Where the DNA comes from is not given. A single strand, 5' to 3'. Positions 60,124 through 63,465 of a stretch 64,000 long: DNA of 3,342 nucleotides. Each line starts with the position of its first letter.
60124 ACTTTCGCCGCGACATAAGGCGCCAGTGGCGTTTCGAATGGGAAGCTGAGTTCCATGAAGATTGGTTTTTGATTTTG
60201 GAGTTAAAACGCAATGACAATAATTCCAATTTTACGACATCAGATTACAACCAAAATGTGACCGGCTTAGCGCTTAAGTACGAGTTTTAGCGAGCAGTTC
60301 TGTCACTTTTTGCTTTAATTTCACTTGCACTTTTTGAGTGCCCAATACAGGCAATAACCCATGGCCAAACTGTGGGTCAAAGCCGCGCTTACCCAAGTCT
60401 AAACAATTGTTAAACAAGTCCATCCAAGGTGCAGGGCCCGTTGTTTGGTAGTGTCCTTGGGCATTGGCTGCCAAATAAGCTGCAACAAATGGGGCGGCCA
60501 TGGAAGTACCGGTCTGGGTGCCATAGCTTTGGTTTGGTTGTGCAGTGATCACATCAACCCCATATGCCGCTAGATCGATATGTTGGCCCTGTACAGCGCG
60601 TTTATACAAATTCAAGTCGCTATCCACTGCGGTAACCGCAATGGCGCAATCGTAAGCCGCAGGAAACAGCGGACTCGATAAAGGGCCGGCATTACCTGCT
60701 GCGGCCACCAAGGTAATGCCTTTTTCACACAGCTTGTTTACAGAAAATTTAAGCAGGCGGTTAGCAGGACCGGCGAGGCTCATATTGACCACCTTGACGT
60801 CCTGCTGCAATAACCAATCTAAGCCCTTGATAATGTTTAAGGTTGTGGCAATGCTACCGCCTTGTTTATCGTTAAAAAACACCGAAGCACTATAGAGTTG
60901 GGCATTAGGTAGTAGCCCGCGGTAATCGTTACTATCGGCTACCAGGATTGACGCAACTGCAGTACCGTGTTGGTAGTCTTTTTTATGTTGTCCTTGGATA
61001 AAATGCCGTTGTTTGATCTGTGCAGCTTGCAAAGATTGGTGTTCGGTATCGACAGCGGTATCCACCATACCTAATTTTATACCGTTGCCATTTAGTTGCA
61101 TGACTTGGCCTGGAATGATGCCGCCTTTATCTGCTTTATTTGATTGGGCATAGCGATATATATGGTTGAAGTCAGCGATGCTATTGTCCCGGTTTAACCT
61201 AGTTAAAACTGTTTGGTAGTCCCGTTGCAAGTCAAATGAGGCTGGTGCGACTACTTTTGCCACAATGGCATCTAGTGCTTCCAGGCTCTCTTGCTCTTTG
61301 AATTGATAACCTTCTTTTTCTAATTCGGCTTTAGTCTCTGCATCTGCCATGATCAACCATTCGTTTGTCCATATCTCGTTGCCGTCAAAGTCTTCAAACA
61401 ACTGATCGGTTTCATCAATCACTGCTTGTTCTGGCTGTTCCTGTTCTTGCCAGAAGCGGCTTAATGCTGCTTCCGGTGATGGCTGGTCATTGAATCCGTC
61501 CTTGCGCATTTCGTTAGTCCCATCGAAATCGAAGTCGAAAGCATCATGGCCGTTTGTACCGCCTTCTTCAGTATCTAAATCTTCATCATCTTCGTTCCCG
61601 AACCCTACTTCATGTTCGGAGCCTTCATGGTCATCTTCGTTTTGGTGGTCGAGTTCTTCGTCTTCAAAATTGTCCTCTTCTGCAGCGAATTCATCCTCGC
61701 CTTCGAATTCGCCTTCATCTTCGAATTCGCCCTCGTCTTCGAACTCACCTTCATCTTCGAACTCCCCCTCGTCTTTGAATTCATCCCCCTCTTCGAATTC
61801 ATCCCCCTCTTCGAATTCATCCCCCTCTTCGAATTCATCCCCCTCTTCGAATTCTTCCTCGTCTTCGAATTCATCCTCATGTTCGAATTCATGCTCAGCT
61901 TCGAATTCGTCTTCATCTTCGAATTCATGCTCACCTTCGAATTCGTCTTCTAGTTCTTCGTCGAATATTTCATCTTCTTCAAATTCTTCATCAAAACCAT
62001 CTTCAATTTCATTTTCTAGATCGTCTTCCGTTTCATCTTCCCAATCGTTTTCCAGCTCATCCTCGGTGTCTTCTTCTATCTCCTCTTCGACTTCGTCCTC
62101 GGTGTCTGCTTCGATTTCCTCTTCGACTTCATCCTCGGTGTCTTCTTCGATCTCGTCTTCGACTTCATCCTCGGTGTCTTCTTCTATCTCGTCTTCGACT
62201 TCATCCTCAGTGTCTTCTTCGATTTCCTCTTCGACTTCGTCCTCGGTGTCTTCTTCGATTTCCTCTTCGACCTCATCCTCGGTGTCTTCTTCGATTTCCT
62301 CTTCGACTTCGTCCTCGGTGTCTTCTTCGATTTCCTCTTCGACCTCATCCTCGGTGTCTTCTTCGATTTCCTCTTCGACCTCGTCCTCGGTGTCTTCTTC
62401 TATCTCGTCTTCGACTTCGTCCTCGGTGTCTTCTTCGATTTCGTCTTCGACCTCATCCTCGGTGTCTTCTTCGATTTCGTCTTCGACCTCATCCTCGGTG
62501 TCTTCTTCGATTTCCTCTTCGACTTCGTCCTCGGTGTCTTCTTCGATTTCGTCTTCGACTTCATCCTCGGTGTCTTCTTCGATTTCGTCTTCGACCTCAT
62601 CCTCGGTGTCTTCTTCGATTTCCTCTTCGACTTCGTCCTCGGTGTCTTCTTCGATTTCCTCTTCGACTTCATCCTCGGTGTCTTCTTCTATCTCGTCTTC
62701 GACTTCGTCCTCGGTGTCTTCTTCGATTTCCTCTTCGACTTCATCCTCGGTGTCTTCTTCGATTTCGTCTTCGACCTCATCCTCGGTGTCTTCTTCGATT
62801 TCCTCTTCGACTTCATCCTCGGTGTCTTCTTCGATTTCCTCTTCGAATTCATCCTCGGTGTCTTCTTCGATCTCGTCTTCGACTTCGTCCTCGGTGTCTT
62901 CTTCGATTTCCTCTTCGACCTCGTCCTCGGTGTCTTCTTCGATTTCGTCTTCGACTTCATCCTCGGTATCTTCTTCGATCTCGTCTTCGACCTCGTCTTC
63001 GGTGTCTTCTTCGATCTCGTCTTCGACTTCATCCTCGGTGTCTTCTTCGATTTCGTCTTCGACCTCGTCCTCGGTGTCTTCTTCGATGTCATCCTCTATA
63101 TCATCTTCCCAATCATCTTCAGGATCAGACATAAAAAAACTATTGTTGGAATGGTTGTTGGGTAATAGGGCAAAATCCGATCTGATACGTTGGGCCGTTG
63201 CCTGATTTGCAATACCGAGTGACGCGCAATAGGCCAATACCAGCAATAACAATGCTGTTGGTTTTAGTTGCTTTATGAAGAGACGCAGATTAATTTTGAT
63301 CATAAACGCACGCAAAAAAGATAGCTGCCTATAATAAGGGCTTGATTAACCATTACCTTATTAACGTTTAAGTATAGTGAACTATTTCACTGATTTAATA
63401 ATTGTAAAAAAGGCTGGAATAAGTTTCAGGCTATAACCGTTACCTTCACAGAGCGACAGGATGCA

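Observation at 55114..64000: ECF-sigma-linked envelope cluster encoding two unrelated hyper-acidic tandem-repeat proteins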

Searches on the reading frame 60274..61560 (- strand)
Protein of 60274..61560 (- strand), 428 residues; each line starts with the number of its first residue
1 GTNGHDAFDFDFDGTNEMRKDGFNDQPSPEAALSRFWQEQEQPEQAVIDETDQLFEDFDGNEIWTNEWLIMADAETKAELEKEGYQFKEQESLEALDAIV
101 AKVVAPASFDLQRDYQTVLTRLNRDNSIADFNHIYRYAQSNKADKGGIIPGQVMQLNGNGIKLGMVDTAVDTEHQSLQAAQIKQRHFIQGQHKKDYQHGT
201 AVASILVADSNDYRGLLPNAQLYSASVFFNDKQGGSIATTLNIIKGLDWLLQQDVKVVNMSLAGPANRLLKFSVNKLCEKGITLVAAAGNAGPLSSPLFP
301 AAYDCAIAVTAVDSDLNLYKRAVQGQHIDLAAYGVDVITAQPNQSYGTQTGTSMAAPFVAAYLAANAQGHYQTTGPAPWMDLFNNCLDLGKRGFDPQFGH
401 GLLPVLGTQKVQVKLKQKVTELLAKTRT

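Call 35: find_homologous_proteins(query=window:60274-61560:-, max_evalue=1e-10)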
Query window:60274-61560:- (428 aa): 1540 proteins with E <= 1e-10 among 8000 candidates; the best 120 are listed.
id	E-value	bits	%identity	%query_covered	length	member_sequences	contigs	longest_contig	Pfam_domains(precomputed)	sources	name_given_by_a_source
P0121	3.6e-130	453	56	82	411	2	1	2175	PF00082.28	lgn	-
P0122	1.8e-122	427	51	86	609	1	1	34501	PF00082.28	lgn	-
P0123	9.8e-117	409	50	83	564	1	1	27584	PF00082.28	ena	-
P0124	1.9e-116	408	50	85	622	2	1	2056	PF00082.28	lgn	-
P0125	2.8e-116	407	50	82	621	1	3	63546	PF00082.28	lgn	-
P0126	5.4e-115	403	46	95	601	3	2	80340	PF00082.28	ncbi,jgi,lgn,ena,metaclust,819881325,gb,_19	metaclust:\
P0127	2.5e-113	397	49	82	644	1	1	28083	PF00082.28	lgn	-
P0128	1.9e-112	394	49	85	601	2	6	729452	PF00082.28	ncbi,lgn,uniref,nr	ncbi:S8 family serine peptidase [Planctobacterium marinum]|uniref:S8 family serine peptidase n=1 Tax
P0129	4.6e-112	393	45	92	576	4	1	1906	PF00082.28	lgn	-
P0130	3.9e-111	390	48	85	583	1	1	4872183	PF00082.28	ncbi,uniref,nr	ncbi:S8 family serine peptidase [Planctobacterium marinum]|uniref:Peptidase S8/S53 domain-containing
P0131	4.9e-109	383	47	83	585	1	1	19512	PF00082.28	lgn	-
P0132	5.8e-105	370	50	82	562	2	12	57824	PF00082.28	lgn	-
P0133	2.0e-104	368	49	81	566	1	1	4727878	PF00082.28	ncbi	ncbi:MAG: S8 family serine peptidase [Aestuariibacter sp.]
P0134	3.6e-94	334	44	89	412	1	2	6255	PF00082.28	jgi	-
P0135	2.0e-85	305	43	79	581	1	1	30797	PF00082.28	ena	-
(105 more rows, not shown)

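Call 39: find_related_loci(query=A1, collection=genome_contigs, flank=10000)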
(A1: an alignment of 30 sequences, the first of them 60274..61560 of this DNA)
Query A1 (428 aa) in genome_contigs; peptide patterns used: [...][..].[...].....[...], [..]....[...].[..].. (x = any residue, [..] = any of these).
600 stretches matched a pattern (row limit reached: there are more); 568 encode a relative of the query (tblastn E <= 1e-3); the best 80 are kept; 80 distinct loci.
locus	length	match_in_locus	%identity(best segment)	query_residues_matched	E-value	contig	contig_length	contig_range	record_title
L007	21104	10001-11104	49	42-404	4e-119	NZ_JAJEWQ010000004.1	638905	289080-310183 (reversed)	Planctobacterium marinum strain K7 NODE_4_length_638905_cov_25.655771, whole genome shotgun sequence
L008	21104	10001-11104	41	40-403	7e-84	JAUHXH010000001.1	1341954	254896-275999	MAG: Gammaproteobacteria bacterium isolate 2_bin.53 NODE_2_length_1341954_cov_2.398168, whole genome shotgun sequence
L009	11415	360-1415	42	56-406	4e-83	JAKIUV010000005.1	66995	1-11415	MAG: Robiginitomaculum sp. isolate D100SM.bin.26 NODE_183_length_66995_cov_4.108138, whole genome shotgun sequence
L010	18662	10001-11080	41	48-403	1e-82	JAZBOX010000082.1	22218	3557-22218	MAG: Halieaceae bacterium isolate bin.530 k117_2966570, whole genome shotgun sequence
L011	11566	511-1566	41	56-406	3e-82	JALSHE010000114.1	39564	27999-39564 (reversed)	MAG: Robiginitomaculum sp. isolate 354-166_metabat1_scaf2bin.071 354-166_scaffold_852_c1, whole genome shotgun sequence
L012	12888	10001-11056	40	56-406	4e-81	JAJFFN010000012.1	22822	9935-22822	MAG: Robiginitomaculum sp. isolate OFTM87 OFTM87_11, whole genome shotgun sequence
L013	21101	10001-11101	39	40-403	8e-80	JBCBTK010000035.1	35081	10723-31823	MAG: Pseudomonadota bacterium isolate J06638_9 k141_454888_length_35081_cov_28.0000, whole genome shotgun sequence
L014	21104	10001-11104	38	44-403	1e-79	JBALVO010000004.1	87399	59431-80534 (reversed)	MAG: Halioglobus sp. isolate 5NakV-10 NODE_149_length_87399_cov_12.303112, whole genome shotgun sequence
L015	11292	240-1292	40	59-403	2e-79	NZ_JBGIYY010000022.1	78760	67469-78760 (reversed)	Glaciecola sp. SC05 scaffold22, whole genome shotgun sequence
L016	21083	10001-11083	37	50-403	4e-79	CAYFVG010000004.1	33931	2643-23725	MAG TPA_asm: uncultured Alteromonadaceae bacterium isolate ERP107533_co1_175 genome assembly, contig: NODE_564_length_33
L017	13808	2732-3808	40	46-403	2e-78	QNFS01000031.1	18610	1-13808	MAG: Gammaproteobacteria bacterium isolate B36_G6 B36_Guay6_scaffold_01329, whole genome shotgun sequence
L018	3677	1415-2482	40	52-403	1e-78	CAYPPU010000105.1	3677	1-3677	MAG TPA_asm: uncultured Alteromonadaceae bacterium isolate SRP249901_co1_101 genome assembly, contig: NODE_28516_length_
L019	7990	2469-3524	41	53-403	3e-78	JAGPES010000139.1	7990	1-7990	MAG: Pseudomonadales bacterium isolate Gw_SlDig_bin_13 Gw_SlDig_18885_length_7990_cov_4.543177, whole genome shotgun seq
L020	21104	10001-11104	39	40-403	1e-77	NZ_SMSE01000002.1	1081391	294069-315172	Seongchinamella unica strain GH4-78 contig2, whole genome shotgun sequence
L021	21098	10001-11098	39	52-407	4e-78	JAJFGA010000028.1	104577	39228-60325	MAG: Marinicaulis sp. isolate OFTM25 OFTM25_27, whole genome shotgun sequence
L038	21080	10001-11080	39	48-403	1e-74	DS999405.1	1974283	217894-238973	gamma proteobacterium NOR5-3 scf_1108854218889 genomic scaffold, whole genome shotgun sequence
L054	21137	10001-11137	37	30-407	5e-73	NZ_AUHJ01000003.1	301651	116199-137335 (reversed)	Haliea salexigens DSM 19537 G533DRAFT_scaffold00003.3_C, whole genome shotgun sequence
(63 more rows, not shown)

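Call 42: search_protein_families(library=pfam, proteins=[L007:8027-8713:-, L007:11151-12071:-, L038:7674-8597:-, L038:11160-12128:-], max_evalue=1)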
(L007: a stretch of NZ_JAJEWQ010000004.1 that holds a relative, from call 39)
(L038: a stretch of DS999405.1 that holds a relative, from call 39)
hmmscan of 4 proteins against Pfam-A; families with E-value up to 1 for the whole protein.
L007:8027-8713:- (229 aa): 2 families
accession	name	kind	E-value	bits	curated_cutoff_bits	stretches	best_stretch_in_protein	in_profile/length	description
PF11859.13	DUF3379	-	0.017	14.9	33.2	1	36-125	27-113/232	Protein of unknown function (DUF3379)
PF09644.15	Mg296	-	0.13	12.8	25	0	155-197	23-65/126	Mg296 protein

L007:11151-12071:- (307 aa): 0 families

L038:7674-8597:- (308 aa): 1 family
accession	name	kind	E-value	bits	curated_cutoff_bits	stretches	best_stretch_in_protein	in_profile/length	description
PF13490.11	zf-HC2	-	0.011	16.3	22.2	1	61-80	6-25/35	Putative zinc-finger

L038:11160-12128:- (323 aa): 4 families
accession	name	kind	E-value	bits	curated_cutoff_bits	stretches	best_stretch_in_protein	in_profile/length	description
PF04575.19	SlipAM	-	4.9e-06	26.7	22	1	79-283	41-246/288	Surface lipoprotein assembly modifier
PF11059.14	DUF2860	-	0.00012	21.9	22.9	1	187-293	161-260/294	Protein of unknown function (DUF2860)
PF10082.15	BBP2_2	-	0.00019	20.9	23.7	2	238-318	298-373/378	Putative beta-barrel porin 2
PF10677.15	DUF2490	-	0.0036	17.5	29.8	1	209-298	53-134/186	Protein of unknown function (DUF2490)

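Call 72: search_protein_families(library=pfam, alignment_id=A1, max_evalue=0.1)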
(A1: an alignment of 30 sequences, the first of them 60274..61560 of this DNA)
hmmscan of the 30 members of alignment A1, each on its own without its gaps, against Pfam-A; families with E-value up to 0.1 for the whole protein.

A. member 1, window:60274-61560:- (428 aa): 1 family
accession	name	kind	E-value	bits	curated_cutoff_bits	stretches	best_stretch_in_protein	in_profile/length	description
PF00082.27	Peptidase_S8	-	3.3e-33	115.7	21.8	1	158-401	1-288/288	Subtilase family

B. families by the number of members that match (of 30 scanned): 18 families
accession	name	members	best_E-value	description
PF00082.27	Peptidase_S8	30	2.8e-39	Subtilase family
PF04286.17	DUF445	8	6.3e-08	Protein of unknown function (DUF445)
PF10737.14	GerPC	5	1.1e-05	Spore germination protein GerPC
PF14005.11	YpjP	1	0.0027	YpjP-like protein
PF20285.3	CTD9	1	0.0028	C-terminal domain 9 of the ABC-three component (ABC-3C) systems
PF05205.17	COMPASS-Shg1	1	0.011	COMPASS (Complex proteins associated with Set1p) component shg1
PF24999.1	LAMB4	1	0.012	Laminin subunit beta-4-like domain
PF23922.1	DUF7261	1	0.016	Family of unknown function (DUF7261)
PF22178.3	Gp5_trimer_C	1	0.021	Bacteriophage T4 gp5 C-terminal trimerisation domain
PF20428.3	Sey1_3HB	1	0.021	Sey1 three-helix bundle domain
PF21264.3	DYNC2H1_AAA_dom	1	0.027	Cytoplasmic dynein 2 heavy chain 1, AAA+ ATPase domain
PF03631.20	Virul_fac_BrkB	1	0.042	Virulence factor BrkB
PF24937.1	DUF7754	1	0.049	Domain of unknown function (DUF7754)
PF24898.2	GGDEF_GdpP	1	0.051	Cyclic-di-AMP phosphodiesterase GdpP-like, GGDEF domain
PF25310.1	VG15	1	0.055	VG15 protein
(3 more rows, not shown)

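Call 79: search_protein_families(library=pfam, proteins=[L038:12521-14914:-, L038:15128-17230:-, L014:12235-12687:+, L038:6790-7254:+, L038:5827-6666:-, L054:15517-16311:+, L014:15796-16575:-], max_evalue=0.001)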
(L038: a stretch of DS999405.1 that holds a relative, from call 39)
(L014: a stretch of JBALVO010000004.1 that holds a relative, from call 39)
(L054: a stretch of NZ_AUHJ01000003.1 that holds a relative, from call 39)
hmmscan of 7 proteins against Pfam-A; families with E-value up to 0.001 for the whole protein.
L038:12521-14914:- (798 aa): 4 families
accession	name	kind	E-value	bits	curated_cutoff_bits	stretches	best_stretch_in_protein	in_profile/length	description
PF00563.25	EAL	-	4.1e-74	249.4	31.3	1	524-758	2-236/236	EAL domain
PF00990.26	GGDEF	-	8.5e-43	146.3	23.8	1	334-504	1-161/161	Diguanylate cyclase, GGDEF domain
PF00672.30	HAMP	-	2.4e-07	31.4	25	1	235-285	2-52/53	HAMP domain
PF22335.1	Cas10-Cmr2_palm2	-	0.001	19.7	27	0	367-505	3-132/133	Cas10/Cmr2, second palm domain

L038:15128-17230:- (701 aa): 5 families
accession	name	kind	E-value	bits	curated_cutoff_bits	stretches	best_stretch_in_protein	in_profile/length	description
PF00563.25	EAL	-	2.3e-73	246.9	31.3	1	454-687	4-236/236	EAL domain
PF00990.26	GGDEF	-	5.3e-51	173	23.8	1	275-431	1-160/161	Diguanylate cyclase, GGDEF domain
PF13426.13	PAS_9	-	2.4e-09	37.8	27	1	162-256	9-103/103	PAS domain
PF08448.16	PAS_4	-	2.9e-07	31.1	23.1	1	149-258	3-109/110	PAS fold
PF00989.32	PAS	-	1.2e-05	25.7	22.6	1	143-254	3-113/113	PAS fold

L014:12235-12687:+ (151 aa): 1 family
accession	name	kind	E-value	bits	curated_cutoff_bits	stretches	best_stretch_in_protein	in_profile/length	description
PF00571.33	CBS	-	1.9e-22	79.8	24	2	17-71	2-56/57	CBS domain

L038:6790-7254:+ (155 aa): 1 family
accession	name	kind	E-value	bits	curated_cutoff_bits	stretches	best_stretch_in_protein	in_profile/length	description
PF00571.33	CBS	-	1.1e-23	83.7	24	2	21-75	1-55/57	CBS domain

L038:5827-6666:- (280 aa): 4 families
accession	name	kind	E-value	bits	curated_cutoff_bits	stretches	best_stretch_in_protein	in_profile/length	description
PF00106.31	adh_short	-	1e-50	172.4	26.6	1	15-204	1-189/195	short chain dehydrogenase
PF13561.12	adh_short_C2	-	7.4e-36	124.3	27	1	21-210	1-189/236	Enoyl-(Acyl carrier protein) reductase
PF08659.16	KR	-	1.5e-16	61.3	22.6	1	17-196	3-177/180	KR domain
PF01370.27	Epimerase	-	0.0001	22.2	20.9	1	18-170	2-148/240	NAD dependent epimerase/dehydratase family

L054:15517-16311:+ (265 aa): 1 family
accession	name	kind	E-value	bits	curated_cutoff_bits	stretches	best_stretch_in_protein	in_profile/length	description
PF00571.33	CBS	-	2.9e-20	72.8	24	2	130-184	1-55/57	CBS domain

L014:15796-16575:- (260 aa): 3 families
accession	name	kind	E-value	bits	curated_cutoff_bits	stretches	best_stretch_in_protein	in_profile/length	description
PF13561.12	adh_short_C2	-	3.3e-61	207.3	27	1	16-258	1-236/236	Enoyl-(Acyl carrier protein) reductase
PF00106.31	adh_short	-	4e-49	167.2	26.6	1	10-199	1-189/195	short chain dehydrogenase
PF08659.16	KR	-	2.6e-09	37.7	22.6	1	12-158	3-150/180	KR domain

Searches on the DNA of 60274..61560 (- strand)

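Call 48: search_rna_families(sources=[L014, L020, L043, L027, L054], threshold=gathering)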
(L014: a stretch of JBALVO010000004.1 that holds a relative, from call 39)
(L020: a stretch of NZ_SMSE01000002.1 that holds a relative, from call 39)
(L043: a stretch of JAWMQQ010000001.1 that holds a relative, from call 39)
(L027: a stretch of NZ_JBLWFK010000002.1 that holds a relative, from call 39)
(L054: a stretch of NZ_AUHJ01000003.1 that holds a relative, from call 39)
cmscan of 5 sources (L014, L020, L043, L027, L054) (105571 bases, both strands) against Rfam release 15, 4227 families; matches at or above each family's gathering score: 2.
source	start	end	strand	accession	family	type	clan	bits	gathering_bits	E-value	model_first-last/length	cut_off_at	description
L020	1959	2032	+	RF00005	tRNA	Gene; tRNA;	CL00001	62.9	29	4.6e-11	1-71/71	no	tRNA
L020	17809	17892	-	RF00005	tRNA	Gene; tRNA;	CL00001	54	29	1.3e-08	1-71/71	no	tRNA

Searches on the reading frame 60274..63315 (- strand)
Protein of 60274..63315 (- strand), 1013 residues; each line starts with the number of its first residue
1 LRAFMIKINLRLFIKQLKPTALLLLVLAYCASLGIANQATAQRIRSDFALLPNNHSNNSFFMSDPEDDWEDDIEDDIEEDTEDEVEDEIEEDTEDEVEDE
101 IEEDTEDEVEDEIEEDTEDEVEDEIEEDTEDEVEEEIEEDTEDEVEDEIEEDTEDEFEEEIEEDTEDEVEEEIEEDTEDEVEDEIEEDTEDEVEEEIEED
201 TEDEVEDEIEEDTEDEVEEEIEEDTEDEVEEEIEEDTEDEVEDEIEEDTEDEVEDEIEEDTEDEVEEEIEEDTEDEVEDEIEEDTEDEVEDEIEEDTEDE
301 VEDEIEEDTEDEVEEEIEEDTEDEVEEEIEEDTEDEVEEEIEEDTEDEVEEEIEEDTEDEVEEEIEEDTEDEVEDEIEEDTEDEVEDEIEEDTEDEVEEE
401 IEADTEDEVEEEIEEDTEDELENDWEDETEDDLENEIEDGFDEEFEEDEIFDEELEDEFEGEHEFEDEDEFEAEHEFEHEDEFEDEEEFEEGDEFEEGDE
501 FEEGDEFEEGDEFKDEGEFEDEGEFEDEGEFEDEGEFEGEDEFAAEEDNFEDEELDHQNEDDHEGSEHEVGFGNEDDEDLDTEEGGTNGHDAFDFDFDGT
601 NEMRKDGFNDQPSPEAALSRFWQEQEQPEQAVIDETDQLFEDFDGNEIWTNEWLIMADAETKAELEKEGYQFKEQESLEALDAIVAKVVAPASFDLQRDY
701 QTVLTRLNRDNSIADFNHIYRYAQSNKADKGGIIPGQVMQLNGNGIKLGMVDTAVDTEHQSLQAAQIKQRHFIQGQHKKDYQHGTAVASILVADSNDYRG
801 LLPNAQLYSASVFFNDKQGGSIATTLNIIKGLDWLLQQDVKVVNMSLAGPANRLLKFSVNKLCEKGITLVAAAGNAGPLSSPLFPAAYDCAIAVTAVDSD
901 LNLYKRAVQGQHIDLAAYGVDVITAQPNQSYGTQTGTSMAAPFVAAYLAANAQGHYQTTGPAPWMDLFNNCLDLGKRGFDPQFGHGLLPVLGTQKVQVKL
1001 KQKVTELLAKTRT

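Call 4: search_protein_families(library=pfam, proteins=[window:60274-63315:-], max_evalue=0.01)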
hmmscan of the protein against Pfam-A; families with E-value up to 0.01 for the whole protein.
window:60274-63315:- (1013 aa): 1 family
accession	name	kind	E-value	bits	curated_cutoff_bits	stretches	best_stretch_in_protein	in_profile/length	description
PF00082.27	Peptidase_S8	-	1.2e-32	113.9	21.8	1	743-986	1-288/288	Subtilase family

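Call 5: search_protein_families(library=ncbifam, proteins=[window:60274-63315:-], max_evalue=0.01)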
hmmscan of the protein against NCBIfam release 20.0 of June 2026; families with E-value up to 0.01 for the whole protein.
window:60274-63315:- (1013 aa): 5 families
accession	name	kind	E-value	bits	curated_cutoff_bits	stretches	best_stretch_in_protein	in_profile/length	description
TIGR03921.1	T7SS_mycosin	equivalog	3.2e-30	105.4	278.75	1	742-988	11-279/353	type VII secretion-associated serine protease mycosin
NF049966.1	QH_SP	equivalog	1.4e-20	73.6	165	1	748-955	2-195/219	subtilisin-like serine protease QhpE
TIGR03895.1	protease_PatA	subfamily_domain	2.6e-13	49.6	421.05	1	783-947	1-172/606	PatA/PatG family cyanobactin maturation protease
NF033595.1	denti_PrtP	equivalog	1.9e-10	40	300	1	836-948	335-453/606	dentilisin complex serine proteinase subunit PrtP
NF042956.1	IteS_antiphage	equivalog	1.5e-08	33.4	900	1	748-853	259-365/747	S8 family anti-phage peptidase IteS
